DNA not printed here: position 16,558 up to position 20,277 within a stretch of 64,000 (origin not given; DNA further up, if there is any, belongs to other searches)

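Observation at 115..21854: Integrase-free cargo array punctuated by four tRNA-Pro att arms that all start at the same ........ boundary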

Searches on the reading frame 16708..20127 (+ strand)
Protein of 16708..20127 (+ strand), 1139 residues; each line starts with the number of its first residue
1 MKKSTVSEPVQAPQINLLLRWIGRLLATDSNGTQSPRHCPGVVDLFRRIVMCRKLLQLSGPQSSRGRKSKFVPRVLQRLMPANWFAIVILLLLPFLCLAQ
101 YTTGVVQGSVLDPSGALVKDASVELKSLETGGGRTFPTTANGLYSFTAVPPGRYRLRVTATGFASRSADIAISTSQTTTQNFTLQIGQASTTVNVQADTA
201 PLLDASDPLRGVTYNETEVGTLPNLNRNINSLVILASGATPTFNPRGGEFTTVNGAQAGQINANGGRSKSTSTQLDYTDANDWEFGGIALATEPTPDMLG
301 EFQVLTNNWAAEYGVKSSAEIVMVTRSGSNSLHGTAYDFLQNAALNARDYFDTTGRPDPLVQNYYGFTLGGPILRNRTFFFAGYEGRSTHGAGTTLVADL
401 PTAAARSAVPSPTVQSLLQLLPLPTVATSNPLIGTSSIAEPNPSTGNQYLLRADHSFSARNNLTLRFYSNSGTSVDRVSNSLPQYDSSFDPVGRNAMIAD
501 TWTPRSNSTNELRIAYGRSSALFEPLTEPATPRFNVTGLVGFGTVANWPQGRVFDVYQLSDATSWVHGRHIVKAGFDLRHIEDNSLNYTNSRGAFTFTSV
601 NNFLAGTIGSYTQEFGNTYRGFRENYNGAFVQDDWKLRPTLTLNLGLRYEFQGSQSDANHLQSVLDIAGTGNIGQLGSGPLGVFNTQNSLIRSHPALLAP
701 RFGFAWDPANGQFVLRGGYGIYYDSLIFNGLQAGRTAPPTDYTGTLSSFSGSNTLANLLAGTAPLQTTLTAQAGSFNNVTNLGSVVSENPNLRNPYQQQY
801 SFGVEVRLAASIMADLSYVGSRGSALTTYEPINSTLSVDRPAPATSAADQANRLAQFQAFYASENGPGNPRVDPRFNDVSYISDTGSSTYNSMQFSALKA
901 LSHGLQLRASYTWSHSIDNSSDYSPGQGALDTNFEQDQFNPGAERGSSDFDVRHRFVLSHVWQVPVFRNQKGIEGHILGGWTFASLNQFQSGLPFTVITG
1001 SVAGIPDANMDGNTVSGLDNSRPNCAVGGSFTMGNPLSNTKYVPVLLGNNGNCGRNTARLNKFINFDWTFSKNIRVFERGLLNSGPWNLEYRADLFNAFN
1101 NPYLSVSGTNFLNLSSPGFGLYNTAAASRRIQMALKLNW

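Call 79: search_protein_families(library=pfam, proteins=[window:16708-20127:+], max_evalue=0.01)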
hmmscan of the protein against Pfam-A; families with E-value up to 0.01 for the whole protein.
window:16708-20127:+ (1139 aa): 6 families
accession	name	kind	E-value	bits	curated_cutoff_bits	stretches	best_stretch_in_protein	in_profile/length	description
PF25183.1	OMP_b-brl_4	-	1.9e-165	553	30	1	324-1132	1-838/838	Outer membrane beta barrel domain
PF13620.12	CarboxypepD_reg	-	7.5e-19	68.3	32.3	1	106-185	2-82/82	Carboxypeptidase regulatory-like domain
PF13715.12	CarbopepD_reg_2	-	2.4e-07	31.1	32.2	1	106-185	1-77/88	CarboxypepD_reg-like domain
PF17210.9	SdrD_B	-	0.0023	18.5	29.7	1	118-192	24-107/112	SdrD B-like domain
PF09430.16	EMC7_beta-sandw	-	0.0025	18.4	26.6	1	119-198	8-84/122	ER membrane protein complex subunit 7, beta-sandwich domain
PF14686.12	fn3_3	-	0.004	17.3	24.4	0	139-179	32-74/75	Polysaccharide lyase family 4, domain II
